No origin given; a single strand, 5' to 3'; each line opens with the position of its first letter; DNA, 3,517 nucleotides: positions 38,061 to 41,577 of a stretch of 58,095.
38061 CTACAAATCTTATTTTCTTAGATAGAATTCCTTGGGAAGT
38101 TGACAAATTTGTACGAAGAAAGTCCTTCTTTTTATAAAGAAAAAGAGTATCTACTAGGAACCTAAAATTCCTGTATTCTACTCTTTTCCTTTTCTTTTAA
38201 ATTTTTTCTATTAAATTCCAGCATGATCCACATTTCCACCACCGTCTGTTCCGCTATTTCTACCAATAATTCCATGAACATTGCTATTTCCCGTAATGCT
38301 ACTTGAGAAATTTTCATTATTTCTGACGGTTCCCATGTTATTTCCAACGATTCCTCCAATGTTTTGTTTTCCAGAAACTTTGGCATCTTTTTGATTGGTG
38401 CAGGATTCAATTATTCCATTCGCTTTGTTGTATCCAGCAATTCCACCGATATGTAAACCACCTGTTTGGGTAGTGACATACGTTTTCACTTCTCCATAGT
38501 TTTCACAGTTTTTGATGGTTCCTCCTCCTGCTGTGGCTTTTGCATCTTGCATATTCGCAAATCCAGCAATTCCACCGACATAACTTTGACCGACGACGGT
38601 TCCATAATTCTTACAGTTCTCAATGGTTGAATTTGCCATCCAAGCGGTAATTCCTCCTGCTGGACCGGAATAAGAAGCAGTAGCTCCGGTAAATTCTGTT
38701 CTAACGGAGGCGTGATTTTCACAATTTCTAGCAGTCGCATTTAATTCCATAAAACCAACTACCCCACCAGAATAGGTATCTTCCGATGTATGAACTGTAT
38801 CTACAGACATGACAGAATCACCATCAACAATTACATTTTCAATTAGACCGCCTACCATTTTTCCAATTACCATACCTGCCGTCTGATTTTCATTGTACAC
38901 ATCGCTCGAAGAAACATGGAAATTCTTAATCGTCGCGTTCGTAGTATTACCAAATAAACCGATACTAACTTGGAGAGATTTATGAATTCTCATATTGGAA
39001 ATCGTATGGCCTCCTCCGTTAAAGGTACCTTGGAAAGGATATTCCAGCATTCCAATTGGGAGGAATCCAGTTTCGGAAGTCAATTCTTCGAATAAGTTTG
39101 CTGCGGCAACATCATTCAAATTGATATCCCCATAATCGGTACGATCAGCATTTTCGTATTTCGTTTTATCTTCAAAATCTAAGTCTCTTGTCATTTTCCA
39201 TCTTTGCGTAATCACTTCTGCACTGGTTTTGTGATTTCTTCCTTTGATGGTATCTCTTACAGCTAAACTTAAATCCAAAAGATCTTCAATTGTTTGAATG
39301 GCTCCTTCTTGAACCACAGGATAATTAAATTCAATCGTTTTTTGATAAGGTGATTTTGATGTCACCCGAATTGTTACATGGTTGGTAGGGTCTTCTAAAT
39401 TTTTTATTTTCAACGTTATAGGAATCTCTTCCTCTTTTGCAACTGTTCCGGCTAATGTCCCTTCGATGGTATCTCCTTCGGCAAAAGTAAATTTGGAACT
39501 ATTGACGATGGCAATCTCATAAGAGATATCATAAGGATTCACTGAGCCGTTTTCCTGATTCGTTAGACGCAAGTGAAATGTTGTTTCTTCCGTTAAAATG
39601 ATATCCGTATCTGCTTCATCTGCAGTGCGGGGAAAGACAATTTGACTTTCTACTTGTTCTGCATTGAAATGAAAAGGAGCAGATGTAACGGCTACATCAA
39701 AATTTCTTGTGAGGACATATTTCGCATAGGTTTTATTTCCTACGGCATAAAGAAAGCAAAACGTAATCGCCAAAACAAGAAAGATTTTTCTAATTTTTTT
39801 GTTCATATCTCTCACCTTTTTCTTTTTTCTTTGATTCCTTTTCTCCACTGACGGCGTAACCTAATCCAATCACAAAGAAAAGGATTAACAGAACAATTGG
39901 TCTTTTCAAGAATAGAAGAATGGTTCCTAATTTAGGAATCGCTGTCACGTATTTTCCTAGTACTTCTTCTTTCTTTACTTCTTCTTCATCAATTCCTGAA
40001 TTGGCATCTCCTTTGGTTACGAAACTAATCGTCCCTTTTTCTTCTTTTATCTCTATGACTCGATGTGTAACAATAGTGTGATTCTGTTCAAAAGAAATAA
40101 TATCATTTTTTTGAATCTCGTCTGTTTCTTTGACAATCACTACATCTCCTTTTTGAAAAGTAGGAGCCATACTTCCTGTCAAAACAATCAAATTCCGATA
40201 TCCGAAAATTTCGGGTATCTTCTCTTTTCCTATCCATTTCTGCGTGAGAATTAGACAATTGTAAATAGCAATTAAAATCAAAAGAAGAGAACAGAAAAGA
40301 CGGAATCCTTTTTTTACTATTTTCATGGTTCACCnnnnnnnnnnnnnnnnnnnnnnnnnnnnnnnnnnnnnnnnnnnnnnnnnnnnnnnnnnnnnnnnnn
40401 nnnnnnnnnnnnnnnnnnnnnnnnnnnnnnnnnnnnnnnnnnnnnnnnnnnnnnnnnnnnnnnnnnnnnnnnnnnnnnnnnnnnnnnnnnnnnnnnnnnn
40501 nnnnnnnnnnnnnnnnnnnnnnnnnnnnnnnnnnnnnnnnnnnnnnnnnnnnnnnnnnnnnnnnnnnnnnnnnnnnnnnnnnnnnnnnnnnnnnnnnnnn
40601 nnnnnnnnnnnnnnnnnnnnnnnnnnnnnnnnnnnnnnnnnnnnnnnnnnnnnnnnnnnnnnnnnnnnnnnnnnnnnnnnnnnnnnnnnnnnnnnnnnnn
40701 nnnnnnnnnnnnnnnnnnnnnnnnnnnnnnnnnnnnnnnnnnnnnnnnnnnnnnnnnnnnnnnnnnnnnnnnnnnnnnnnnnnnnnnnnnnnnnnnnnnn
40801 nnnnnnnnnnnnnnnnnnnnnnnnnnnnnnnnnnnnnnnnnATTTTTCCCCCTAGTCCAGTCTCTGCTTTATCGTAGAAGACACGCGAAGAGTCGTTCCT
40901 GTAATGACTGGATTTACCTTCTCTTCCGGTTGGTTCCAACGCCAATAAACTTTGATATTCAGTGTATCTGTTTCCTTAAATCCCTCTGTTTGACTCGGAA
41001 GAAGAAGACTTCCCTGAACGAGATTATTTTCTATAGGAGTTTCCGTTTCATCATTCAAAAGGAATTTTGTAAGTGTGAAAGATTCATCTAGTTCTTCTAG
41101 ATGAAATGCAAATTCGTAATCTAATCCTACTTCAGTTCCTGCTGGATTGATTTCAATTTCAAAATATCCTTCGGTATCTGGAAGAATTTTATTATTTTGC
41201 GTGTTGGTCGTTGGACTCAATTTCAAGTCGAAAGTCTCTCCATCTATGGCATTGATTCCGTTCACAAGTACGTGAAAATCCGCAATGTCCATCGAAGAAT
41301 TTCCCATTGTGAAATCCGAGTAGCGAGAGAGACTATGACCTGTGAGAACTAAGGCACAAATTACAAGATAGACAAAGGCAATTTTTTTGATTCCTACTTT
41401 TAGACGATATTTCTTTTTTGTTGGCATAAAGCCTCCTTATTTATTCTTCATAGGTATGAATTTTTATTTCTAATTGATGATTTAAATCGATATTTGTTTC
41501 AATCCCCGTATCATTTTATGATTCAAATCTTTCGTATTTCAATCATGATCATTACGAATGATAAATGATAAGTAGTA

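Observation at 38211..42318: SipW-type signal peptidase locus with three TasA-like paralogues and a GLUG-repeat protein sharing a variant leader motif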

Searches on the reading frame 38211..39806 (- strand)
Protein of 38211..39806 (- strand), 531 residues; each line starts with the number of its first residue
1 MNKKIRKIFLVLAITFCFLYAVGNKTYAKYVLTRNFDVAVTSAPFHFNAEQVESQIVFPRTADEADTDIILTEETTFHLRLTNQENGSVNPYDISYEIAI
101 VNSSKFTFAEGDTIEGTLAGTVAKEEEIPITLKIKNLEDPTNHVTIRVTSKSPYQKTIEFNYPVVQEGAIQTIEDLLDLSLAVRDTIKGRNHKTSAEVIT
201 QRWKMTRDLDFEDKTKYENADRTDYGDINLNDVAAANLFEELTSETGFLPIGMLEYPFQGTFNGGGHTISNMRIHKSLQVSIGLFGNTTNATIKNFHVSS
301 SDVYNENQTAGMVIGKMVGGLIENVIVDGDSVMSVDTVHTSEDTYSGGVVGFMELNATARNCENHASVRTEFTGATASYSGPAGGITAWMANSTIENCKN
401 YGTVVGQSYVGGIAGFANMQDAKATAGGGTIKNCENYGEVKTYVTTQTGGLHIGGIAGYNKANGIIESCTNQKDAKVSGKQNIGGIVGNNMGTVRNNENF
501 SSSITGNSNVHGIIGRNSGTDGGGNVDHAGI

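Call 3: search_protein_families(library=pfam, proteins=[window:38211-39806:-], max_evalue=1)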
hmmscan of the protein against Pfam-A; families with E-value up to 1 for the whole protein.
window:38211-39806:- (531 aa): 3 families
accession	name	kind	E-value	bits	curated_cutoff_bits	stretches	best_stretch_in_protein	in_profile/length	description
PF05342.19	Peptidase_M26_N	-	0.052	13.2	27.7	1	258-329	183-250/250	M26 IgA1-specific Metallo-endopeptidase N-terminal region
PF07581.17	Glug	-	0.073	14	20.5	1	449-471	1-23/28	The GLUG motif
PF20579.4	LapA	-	0.082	13.7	27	1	271-333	32-93/99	LapA domain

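Call 4: search_protein_families(library=ncbifam, proteins=[window:38211-39806:-], max_evalue=1)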
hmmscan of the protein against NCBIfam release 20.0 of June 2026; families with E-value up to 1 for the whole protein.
window:38211-39806:- (531 aa): 0 families

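Call 6: search_solved_structures(query=window:38211-39806:-, max_evalue=1)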
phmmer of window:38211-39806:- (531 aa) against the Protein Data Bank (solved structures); distinct sequences matched with E-value up to 1: 1.
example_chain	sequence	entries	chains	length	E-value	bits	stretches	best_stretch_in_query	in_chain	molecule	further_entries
8hfq_m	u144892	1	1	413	0.66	12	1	134-181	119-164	Ferredoxin--NADP reductase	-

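Call 40: find_homologous_proteins(query=window:38211-39806:-, max_evalue=0.001)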
Query window:38211-39806:- (531 aa): 453 proteins with E <= 0.001 among 8000 candidates; the best 120 are listed.
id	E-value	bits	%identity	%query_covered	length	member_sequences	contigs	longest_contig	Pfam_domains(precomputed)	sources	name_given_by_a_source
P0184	0.0e+0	1181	100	100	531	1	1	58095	-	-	-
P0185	5.2e-190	651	58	100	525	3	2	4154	PF07581.18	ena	-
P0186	1.5e-174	600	55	95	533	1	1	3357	PF07581.18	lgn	-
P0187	9.9e-168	577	54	97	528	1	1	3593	PF07581.18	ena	-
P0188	1.6e-158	547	50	96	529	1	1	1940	-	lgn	-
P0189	3.7e-158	546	52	92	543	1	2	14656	PF07581.18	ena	-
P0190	6.8e-157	541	54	98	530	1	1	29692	PF07581.18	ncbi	-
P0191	1.3e-155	537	53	95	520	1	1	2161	-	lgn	-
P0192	2.6e-155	536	51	95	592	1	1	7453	PF07581.18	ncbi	-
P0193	1.4e-151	524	49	99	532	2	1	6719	PF07581.18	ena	-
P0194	1.3e-150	521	50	98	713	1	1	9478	-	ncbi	-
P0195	3.4e-150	519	52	93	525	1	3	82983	PF07581.18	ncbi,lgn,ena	-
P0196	1.6e-149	517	47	99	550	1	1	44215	PF07581.18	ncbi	-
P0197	1.3e-143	498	48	98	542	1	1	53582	PF07581.18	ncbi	-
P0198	2.2e-139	484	49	91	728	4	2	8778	-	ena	-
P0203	3.2e-133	463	47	93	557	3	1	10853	PF07581.18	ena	-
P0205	8.0e-130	452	41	95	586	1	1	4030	PF07581.18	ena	-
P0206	7.2e-129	449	48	90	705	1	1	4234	PF07581.18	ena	-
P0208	1.6e-119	418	50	76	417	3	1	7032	PF07581.18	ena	-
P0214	1.0e-31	129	32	40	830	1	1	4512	PF07581.18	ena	-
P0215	4.9e-29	120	29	43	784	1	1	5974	PF05342.20,PF07581.18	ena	-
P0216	6.4e-29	119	29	43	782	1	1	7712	PF05342.20,PF07581.18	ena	-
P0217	1.0e-28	119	33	44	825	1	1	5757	PF07581.18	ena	-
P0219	3.0e-26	111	31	40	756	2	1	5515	PF07581.18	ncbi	-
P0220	1.1e-24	105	31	43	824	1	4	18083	PF07581.18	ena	-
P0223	2.9e-23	101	32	52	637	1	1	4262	PF07581.18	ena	-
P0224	3.4e-22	97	40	24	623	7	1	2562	PF07581.18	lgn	-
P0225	7.3e-21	93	32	34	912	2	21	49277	PF07581.18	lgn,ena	-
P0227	3.2e-20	91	35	43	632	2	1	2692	PF07581.18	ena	-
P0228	7.9e-20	89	30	51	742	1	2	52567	PF07581.18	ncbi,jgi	-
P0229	2.2e-19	88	26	68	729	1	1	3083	PF07581.18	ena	-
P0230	1.0e-18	86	31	47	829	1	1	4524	PF07581.18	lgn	-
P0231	2.2e-18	85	28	45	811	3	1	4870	PF07581.18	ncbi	ncbi:MAG: GLUG motif-containing protein [Planctomycetota bacterium]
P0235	6.6e-17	80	34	46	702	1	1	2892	PF07581.18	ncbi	-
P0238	1.2e-16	79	36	36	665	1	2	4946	PF07581.18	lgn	-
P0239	1.6e-16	78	32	55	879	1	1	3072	PF07581.18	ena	-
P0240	1.7e-16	78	34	55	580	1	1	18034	PF07581.18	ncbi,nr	ncbi:MAG: hypothetical protein Q8882_05585 [Bacillota bacterium]|nr:hypothetical protein [Bacillota 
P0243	7.0e-16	76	25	51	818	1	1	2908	PF07581.18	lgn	-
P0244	1.0e-15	76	29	55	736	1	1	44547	PF00404.25,PF07581.18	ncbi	-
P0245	1.3e-15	75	33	53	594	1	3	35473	PF07581.18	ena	-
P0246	2.1e-15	75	29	52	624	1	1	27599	PF07581.18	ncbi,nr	ncbi:MAG: hypothetical protein LUF29_03370, partial [Oscillospiraceae bacterium]|nr:hypothetical pro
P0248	3.7e-15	74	33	51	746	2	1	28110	PF07581.18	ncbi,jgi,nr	ncbi:MAG: hypothetical protein FWH42_02300 [Dehalococcoidia bacterium]|nr:hypothetical protein [Deha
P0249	4.5e-15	74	32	53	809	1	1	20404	PF07581.18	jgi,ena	jgi:hypothetical protein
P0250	5.3e-15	73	31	44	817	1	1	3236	PF07581.18,PF02368.25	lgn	-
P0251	8.4e-15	73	29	35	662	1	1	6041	PF07581.18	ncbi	-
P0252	8.6e-15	73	31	48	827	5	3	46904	PF05342.20,PF07581.18,PF02368.25,PF26918.1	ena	-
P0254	1.5e-14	72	29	65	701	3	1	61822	PF07581.18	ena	-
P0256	1.8e-14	72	35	56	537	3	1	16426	PF07581.18,PF02368.25,PF26918.1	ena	-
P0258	2.2e-14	71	27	58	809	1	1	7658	PF07523.19,PF07581.18,PF00395.26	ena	-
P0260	3.5e-14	71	32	57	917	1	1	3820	PF07581.18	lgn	-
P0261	3.6e-14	71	33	33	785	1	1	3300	PF07581.18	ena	-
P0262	3.9e-14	71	30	50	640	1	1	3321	PF07581.18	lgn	-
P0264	4.4e-14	70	34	51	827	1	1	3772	PF07581.18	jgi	jgi:hypothetical protein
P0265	5.6e-14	70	30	56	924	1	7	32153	PF13149.13,PF07581.18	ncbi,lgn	ncbi:MAG: fimbrillin family protein [Rikenellaceae bacterium]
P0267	1.1e-13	69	28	55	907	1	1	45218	PF07581.18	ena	-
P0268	1.4e-13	69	31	54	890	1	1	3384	PF07581.18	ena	-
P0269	1.5e-13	69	34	52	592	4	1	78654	PF07581.18,PF02368.25,PF26918.1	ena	-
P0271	1.9e-13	68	33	56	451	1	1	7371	PF07581.18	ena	-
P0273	3.7e-13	67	28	41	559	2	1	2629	PF07581.18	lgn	-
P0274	4.2e-13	67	33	50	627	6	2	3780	PF07581.18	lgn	-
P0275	4.3e-13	67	28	45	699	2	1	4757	PF07581.18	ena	-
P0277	6.7e-13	66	33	53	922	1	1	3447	PF07581.18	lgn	-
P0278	6.8e-13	66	33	44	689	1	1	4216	PF07581.18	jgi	jgi:hypothetical protein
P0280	1.3e-12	66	30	50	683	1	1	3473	PF07581.18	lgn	-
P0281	1.3e-12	66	28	58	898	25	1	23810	PF07523.19,PF07581.18,PF00395.26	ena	-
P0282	1.7e-12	65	23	64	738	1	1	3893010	PF18962.8,PF07581.18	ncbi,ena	-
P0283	1.9e-12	65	32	48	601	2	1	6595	PF07581.18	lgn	-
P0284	1.9e-12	65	34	46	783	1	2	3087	PF20200.5,PF07581.18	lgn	-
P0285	2.0e-12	65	31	55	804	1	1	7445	PF07581.18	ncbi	ncbi:MAG: GLUG motif-containing protein, partial [Rikenellaceae bacterium]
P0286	2.6e-12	65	29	38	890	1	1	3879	PF07581.18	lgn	-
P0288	2.9e-12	64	30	53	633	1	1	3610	PF07581.18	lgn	-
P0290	5.1e-12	64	33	55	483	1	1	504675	PF07581.18,PF02368.25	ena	-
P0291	6.0e-12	63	29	37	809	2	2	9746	PF07581.18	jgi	jgi:hypothetical protein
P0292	7.0e-12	63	29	84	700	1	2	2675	PF07581.18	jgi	-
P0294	8.7e-12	63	26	49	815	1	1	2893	PF07581.18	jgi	jgi:hypothetical protein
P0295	9.9e-12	63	32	57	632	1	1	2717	PF07581.18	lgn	-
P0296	1.5e-11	62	32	51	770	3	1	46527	PF07581.18,PF02368.25,PF26918.1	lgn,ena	-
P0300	3.0e-11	61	35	32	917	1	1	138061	PF18998.7,PF07581.18,PF00395.26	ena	-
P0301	3.1e-11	61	35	42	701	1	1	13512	PF07581.18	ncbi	-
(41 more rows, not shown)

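Call 56: predict_structure(alignment_id=A4)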
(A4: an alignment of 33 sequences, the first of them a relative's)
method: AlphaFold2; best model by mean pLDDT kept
length: 531 residues; sequences in the alignment: 33
mean_pLDDT: 92.1   pTM: 0.86
mean pLDDT of the five models: 92.1, 91.8, 91.5, 90.9, 90.7
residues with pLDDT >= 90: 421; 70-90: 81; 50-70: 11; < 50: 18
segments of 3 or more residues with pLDDT < 50: 24-40
pLDDT, mean of each block of 10 residues (from residue 1): 65 81 48 45 81 97 96 97 87 94 94 91 87 97 96 93 97 98 93 94 98 98 92 92 93 96 98 93 97 98 95 98 97 87 94 98 98 86 97 98 97 97 90 99 86 98 98 98 98 98 97 97 94 90
secondary structure, 60 per line:
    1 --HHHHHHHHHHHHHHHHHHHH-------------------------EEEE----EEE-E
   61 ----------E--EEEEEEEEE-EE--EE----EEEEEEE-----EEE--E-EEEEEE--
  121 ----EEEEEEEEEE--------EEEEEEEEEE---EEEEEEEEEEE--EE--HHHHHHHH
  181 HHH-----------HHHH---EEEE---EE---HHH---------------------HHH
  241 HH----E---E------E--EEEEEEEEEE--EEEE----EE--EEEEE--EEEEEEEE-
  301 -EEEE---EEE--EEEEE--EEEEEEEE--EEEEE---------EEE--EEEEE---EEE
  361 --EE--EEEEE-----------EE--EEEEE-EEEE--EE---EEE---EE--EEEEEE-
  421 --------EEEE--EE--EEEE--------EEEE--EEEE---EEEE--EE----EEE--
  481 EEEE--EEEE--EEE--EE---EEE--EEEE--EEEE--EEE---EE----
elements in order: H3-22 E48-51 E56-58 E74-82 E94-100 E106-108 E113-118 E125-134 E143-152 E156-166 H173-183 H195-198 E202-205 H238-242 E261-270 E273-276 E285-289 E292-299 E302-305 E309-311 E314-318 E321-328 E331-335 E345-347 E350-354 E358-360 E367-371 E387-391 E393-396 E404-406 E414-419 E429-432 E439-442 E451-454 E457-460 E464-467 E476-478 E481-484 E487-490 E493-495 E503-505 E508-511 E514-517 E520-522

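Call 59: fold_search(model_id=the predicted structure, library=pdb)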
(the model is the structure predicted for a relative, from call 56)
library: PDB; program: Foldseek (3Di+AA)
matches with E <= 10: 1631; with E <= 0.001: 6
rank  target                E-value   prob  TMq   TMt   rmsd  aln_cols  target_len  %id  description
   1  6xja_P                4.1e-05  1.00  0.34  0.15  18.0       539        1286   12  Streptococcus Pneumoniae IgA1 Protease with IgA1 substrate (released 2021-01-20)
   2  3n6z                  9.4e-05  1.00  0.34  0.51   4.3       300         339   19  Crystal structure of a putative immunoglobulin A1 protease (BACOVA_03286) from Bacteroides ovatus at 1.30 A resolution (released 2010-07-21)
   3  7uvl_P                1.5e-04  1.00  0.31  0.14  17.6       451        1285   15  IgA1 Protease with IgA1 substrate (released 2022-11-23)
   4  7uvk                  1.8e-04  1.00  0.29  0.14  15.4       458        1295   13  G. haemolysans IgA1 protease (released 2022-11-23)
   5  3frp_G                2.9e-04  1.00  0.17  0.36   5.7       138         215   14  Crystal Structure of Cobra Venom Factor, a Co-factor for C3- and C5 convertase CVFBb (released 2009-04-28)
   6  3hrz_B                4.1e-04  1.00  0.16  0.33   4.8       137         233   12  Cobra Venom Factor (CVF) in complex with human factor B (released 2009-07-07)
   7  9ifr                  1.3e-03  1.00  0.15  0.53   8.0       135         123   11  CLIPPER domain from the Gram-negative fibrillar adhesin "B9T28_05395 (released 2025-11-26)
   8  6djp_A                1.6e-03  1.00  0.16  0.15   6.1       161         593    9  Integrin alpha-v beta-8 in complex with the Fabs 8B8 and 68 (released 2018-07-25)
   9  2r39                  1.7e-03  1.00  0.15  0.55   5.7       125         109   11  Crystal structure of FixG-related protein from Vibrio parahaemolyticus (released 2007-09-11)
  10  8xek_A                1.8e-03  1.00  0.17  0.16   6.0       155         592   10  Cryo-EM structure of integrin ITGAV/ITGB3 complex, conformation 2 (released 2024-12-18)
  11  5jpn_B                2.2e-03  1.00  0.17  0.13   3.5       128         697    8  Structure of human complement C4 rebuilt using iMDFF (released 2016-08-10)
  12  2a74_E                2.3e-03  1.00  0.16  0.39   5.2       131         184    9  Human Complement Component C3c (released 2005-09-27)
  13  7zgj_B                2.3e-03  1.00  0.16  0.09   5.1       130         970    9  Trypanosoma brucei gambiense ISG65 in complex with human complement component C3 (released 2023-04-05)
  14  9qpy_B                2.8e-03  1.00  0.17  0.15   3.6       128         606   10  Structure of the Complement classical and lectin pathway C3 convertase (released 2025-12-24)
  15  7akk_A                2.9e-03  1.00  0.16  0.11   6.3       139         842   12  Structure of a complement factor-receptor complex (released 2022-04-13)
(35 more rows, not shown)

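Call 92: search_solved_structures(query=A4, max_evalue=1)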
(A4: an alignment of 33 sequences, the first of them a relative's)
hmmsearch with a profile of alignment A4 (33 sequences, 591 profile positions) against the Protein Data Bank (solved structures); distinct sequences matched with E-value up to 1: 6.
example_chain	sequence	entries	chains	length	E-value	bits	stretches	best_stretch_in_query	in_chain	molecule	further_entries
3n6z_A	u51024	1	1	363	3.7e-12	48.9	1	255-471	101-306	putative immunoglobulin A1 protease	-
7uvl_P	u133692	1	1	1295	7.7e-11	44.5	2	378-578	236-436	LPXTG-motif cell wall anchor domain protein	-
7uvk_A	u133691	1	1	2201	1e-06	30.9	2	378-578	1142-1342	IgA1 Protease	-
6xu6_CF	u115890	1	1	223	0.21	13.4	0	149-175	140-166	60S ribosomal protein L7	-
6xu7_CF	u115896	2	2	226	0.22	13.3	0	149-175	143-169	60S ribosomal protein L7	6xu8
4v6w_CF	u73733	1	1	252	0.28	13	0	149-175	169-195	60S ribosomal protein L7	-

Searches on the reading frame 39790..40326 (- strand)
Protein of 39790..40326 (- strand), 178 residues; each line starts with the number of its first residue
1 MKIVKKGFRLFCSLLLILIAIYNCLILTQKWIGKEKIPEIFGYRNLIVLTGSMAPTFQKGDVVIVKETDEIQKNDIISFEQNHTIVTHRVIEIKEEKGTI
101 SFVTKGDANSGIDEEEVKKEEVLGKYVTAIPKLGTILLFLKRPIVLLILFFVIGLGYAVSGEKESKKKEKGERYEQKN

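Call 3: search_protein_families(library=pfam, proteins=[window:39790-40326:-], max_evalue=1)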
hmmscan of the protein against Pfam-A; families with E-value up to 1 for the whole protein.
window:39790-40326:- (178 aa): 5 families
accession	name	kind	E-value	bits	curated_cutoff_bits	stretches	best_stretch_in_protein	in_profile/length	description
PF00717.28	Peptidase_S24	-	1.9e-07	31.3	23.3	1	51-126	43-115/116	Peptidase S24-like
PF10502.14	Peptidase_S26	-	4.5e-05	23.9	22.9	1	41-83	21-67/168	Signal peptidase, peptidase S26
PF16886.11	ATP-synt_ab_Xtn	-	0.093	12.9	25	1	64-107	15-59/88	ATPsynthase alpha/beta subunit barrel-sandwich domain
PF11289.13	bCoV_viroporin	-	0.18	11.7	27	1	4-28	73-97/273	Betacoronavirus viroporin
PF06601.17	Orthopox_F6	-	0.56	10.9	27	1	72-122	8-57/72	Orthopoxvirus F6 protein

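Call 4: search_protein_families(library=ncbifam, proteins=[window:39790-40326:-], max_evalue=1)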
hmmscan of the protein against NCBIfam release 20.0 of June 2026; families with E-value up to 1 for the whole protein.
window:39790-40326:- (178 aa): 3 families
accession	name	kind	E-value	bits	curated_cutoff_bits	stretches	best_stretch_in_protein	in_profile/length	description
TIGR02228.1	sigpep_I_arch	equivalog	4.6e-31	107.8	51.85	1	11-158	9-151/158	signal peptidase I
NF046067.1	SigPepSipWBacil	equivalog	6.9e-29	100.8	190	1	13-158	10-161/189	signal peptidase I SipW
TIGR02227.1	sigpep_I_bact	equivalog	2.6e-07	30.6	47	1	40-97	17-81/162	signal peptidase I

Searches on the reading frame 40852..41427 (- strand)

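Call 3: search_protein_families(library=pfam, proteins=[window:40852-41427:-], max_evalue=1)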
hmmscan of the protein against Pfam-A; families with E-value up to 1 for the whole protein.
window:40852-41427:- (191 aa): 2 families
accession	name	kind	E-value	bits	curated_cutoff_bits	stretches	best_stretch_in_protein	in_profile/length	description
PF10804.13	DUF2538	-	0.072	13.4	23.9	1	15-55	105-145/155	Protein of unknown function (DUF2538)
PF24889.1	CCTL2_WNK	-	0.11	12.8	27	1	121-152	29-60/75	WNK CCTL2 domain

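Call 4: search_protein_families(library=ncbifam, proteins=[window:40852-41427:-], max_evalue=1)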
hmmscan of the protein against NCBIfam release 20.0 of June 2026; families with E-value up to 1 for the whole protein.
window:40852-41427:- (191 aa): 0 families
